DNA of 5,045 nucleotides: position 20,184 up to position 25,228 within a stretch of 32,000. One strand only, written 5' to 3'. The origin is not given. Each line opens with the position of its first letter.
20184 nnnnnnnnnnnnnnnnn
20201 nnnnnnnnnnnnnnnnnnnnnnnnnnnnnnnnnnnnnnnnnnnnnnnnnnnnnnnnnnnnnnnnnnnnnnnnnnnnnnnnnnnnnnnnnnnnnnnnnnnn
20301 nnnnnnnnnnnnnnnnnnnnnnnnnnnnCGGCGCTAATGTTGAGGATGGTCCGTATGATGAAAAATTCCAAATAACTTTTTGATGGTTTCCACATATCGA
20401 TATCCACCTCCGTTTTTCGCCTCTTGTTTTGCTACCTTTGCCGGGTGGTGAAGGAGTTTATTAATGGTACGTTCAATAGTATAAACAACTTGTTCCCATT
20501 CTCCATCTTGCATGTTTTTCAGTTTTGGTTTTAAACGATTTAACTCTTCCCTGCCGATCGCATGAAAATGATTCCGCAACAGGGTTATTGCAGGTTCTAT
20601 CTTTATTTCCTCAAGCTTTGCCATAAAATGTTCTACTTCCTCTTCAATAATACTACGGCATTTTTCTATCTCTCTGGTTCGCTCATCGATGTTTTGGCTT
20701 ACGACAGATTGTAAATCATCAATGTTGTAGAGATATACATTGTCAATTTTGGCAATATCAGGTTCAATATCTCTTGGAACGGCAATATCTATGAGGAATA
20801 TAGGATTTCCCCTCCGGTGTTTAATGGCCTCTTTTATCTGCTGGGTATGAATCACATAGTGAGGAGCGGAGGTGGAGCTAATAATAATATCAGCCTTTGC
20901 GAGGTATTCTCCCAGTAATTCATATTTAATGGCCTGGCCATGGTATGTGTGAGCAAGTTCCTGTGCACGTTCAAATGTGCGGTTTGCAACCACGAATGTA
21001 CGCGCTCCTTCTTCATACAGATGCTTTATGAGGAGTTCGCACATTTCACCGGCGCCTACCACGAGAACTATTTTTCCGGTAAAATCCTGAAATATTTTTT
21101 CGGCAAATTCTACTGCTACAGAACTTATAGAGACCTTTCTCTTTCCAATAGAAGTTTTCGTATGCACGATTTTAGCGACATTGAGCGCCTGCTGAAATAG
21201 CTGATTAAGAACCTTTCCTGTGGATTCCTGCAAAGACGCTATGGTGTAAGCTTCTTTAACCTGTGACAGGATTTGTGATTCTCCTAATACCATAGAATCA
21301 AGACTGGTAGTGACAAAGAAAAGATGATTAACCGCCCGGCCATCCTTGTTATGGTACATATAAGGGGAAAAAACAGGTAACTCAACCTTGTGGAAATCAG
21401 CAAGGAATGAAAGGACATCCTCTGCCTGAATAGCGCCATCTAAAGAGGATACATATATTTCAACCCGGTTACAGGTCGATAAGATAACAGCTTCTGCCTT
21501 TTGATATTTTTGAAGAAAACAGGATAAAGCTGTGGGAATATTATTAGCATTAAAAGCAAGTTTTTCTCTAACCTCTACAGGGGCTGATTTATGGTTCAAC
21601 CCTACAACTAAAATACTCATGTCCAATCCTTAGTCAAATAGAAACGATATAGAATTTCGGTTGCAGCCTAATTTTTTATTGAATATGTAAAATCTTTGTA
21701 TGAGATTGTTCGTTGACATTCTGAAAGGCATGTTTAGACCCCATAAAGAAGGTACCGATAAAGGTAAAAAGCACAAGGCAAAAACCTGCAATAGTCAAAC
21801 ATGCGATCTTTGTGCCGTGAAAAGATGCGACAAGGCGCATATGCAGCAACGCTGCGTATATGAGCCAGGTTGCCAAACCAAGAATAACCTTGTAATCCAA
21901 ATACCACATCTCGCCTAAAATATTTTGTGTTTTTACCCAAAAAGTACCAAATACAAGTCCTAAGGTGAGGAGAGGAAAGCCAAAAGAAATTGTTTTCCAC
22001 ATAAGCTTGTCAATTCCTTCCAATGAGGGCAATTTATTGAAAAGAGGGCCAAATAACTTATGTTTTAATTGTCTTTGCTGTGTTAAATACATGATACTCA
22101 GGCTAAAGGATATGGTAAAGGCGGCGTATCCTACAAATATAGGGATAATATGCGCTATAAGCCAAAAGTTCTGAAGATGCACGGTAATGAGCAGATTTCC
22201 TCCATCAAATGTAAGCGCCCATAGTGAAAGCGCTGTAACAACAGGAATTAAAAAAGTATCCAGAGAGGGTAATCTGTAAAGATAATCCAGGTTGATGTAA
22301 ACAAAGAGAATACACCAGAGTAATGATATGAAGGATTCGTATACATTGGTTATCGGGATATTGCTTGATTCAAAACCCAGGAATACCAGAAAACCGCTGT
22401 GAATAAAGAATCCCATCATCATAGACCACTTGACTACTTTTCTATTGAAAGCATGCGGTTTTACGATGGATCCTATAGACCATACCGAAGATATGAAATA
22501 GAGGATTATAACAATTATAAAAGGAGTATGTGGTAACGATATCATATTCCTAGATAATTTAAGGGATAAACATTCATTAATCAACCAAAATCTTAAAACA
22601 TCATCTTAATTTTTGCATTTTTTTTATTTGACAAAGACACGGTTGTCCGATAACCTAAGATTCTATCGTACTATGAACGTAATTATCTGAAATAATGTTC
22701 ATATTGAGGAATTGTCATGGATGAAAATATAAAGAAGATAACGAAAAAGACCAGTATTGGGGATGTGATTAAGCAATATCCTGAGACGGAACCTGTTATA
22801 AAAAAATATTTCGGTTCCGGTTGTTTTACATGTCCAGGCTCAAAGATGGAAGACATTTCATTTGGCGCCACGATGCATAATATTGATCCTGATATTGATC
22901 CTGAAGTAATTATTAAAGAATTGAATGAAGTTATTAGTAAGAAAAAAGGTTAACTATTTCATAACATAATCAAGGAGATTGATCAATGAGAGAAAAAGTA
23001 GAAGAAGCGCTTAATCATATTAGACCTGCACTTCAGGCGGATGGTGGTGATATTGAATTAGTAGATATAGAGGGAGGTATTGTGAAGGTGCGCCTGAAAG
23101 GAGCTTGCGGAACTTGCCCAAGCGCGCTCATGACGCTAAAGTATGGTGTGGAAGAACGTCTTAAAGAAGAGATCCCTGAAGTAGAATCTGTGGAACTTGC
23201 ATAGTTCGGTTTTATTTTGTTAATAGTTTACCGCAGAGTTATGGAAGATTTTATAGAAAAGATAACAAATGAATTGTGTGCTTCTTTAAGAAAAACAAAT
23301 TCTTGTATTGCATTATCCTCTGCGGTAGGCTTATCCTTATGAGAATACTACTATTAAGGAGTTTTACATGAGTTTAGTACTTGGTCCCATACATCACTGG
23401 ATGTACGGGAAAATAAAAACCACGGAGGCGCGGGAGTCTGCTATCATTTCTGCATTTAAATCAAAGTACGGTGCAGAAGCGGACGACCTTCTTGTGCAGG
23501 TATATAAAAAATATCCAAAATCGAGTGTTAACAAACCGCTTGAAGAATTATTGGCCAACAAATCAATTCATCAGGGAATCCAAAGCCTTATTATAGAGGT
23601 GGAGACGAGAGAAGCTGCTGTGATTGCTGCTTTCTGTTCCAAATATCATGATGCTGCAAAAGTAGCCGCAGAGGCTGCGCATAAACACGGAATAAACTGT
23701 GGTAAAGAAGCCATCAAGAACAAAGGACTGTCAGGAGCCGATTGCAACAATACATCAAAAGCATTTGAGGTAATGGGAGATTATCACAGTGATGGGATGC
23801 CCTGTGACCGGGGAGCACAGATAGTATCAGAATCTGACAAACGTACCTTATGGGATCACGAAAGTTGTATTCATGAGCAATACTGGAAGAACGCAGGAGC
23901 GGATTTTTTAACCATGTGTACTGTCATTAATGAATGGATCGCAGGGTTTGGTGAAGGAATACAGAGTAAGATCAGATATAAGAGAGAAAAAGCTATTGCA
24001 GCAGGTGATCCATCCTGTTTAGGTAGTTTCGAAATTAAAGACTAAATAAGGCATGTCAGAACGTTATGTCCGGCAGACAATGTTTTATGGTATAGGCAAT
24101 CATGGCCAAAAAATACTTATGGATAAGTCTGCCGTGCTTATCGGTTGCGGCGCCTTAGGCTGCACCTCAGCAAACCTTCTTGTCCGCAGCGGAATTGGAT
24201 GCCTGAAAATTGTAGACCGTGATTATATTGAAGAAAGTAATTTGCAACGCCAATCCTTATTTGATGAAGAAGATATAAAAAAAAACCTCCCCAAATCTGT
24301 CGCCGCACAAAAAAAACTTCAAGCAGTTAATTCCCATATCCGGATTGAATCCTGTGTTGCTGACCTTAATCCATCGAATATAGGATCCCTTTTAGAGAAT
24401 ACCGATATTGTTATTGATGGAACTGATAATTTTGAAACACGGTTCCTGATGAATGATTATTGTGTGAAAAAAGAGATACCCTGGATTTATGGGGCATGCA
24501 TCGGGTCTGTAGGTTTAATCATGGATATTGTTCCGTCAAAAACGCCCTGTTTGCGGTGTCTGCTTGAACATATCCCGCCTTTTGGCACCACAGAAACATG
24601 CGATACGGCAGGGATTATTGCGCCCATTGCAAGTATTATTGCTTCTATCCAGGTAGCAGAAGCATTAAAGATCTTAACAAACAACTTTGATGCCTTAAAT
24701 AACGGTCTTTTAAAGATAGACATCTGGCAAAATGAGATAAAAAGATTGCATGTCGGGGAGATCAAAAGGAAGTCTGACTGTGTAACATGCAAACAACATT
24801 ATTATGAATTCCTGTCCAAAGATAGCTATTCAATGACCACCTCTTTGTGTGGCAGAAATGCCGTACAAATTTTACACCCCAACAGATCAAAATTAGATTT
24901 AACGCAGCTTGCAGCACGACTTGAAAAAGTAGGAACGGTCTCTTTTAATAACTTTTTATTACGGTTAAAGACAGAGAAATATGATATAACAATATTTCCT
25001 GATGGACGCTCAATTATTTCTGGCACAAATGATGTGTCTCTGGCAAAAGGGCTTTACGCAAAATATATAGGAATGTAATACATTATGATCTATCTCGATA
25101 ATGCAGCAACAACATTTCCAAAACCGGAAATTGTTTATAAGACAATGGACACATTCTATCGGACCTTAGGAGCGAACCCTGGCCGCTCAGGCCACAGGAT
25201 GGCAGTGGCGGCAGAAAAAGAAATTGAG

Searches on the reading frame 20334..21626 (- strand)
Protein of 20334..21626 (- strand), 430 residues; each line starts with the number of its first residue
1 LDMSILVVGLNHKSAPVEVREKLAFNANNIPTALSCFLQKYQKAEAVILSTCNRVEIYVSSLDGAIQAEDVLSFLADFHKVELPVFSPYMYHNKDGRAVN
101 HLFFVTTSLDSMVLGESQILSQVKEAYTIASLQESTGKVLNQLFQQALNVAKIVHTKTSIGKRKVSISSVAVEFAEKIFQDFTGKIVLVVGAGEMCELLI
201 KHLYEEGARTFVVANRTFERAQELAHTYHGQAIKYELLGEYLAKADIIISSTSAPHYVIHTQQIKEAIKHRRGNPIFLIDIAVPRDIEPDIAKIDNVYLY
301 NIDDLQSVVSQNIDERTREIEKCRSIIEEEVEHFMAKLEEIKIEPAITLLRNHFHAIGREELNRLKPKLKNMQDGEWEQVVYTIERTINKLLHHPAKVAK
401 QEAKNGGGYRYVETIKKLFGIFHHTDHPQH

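Call 8: search_protein_families(library=pfam, proteins=[window:20334-21626:-])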
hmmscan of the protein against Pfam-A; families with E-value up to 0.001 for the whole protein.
window:20334-21626:- (430 aa): 6 families
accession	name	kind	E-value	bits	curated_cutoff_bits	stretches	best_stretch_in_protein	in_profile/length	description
PF05201.20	GlutR_N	-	2.3e-50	170.8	27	1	8-158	1-151/151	Glutamyl-tRNAGlu reductase, N-terminal domain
PF01488.26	Shikimate_DH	-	2.6e-47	160.8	24.3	1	173-308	1-138/138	Shikimate / quinate 5-dehydrogenase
PF00745.25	GlutR_dimer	-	6e-23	81.5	22.9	1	323-421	2-99/99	Glutamyl-tRNAGlu reductase, dimerisation domain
PF13241.12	NAD_binding_7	-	4.5e-08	34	22.1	1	178-256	1-73/104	Putative NAD(P)-binding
PF03807.23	F420_oxidored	-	5.3e-06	27.4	21.6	1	189-264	4-79/94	NADP oxidoreductase coenzyme F420-dependent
PF03446.21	NAD_binding_2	-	0.00067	20.1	21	0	189-270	4-81/161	NAD binding domain of 6-phosphogluconate dehydrogenase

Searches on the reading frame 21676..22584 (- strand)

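Call 8: search_protein_families(library=pfam, proteins=[window:21676-22584:-])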
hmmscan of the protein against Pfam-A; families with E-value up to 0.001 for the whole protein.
window:21676-22584:- (302 aa): 1 family
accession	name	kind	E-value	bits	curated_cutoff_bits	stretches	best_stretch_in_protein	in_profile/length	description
PF01578.25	Cytochrom_C_asm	-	7.9e-30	104.5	29.9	1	79-281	2-207/212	Cytochrome C assembly protein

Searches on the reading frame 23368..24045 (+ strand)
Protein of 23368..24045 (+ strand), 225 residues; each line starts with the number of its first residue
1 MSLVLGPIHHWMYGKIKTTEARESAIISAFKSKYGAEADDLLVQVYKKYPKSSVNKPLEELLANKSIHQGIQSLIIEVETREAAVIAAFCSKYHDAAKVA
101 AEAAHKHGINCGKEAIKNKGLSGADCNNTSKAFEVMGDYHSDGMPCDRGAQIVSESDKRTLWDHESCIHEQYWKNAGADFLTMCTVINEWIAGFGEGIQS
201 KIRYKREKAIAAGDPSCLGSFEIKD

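Call 8: search_protein_families(library=pfam, proteins=[window:23368-24045:+])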
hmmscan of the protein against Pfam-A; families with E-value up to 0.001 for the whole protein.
window:23368-24045:+ (225 aa): 1 family
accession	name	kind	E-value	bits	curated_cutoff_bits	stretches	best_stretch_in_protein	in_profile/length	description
PF14196.11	ATC_hydrolase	-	0.00013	23.2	28.1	1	94-217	23-141/145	L-2-amino-thiazoline-4-carboxylic acid hydrolase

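Call 9: search_protein_families(library=ncbifam, proteins=[window:23368-24045:+], max_evalue=0.00001)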
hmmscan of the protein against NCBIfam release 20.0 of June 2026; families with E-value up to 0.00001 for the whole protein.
window:23368-24045:+ (225 aa): 0 families

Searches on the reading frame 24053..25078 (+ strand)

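Call 8: search_protein_families(library=pfam, proteins=[window:24053-25078:+])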
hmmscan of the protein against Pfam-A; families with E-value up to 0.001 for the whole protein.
window:24053-25078:+ (341 aa): 1 family
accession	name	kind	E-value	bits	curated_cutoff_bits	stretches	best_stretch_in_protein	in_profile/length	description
PF00899.27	ThiF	-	7.7e-70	235.2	28.1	1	5-238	1-232/238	ThiF family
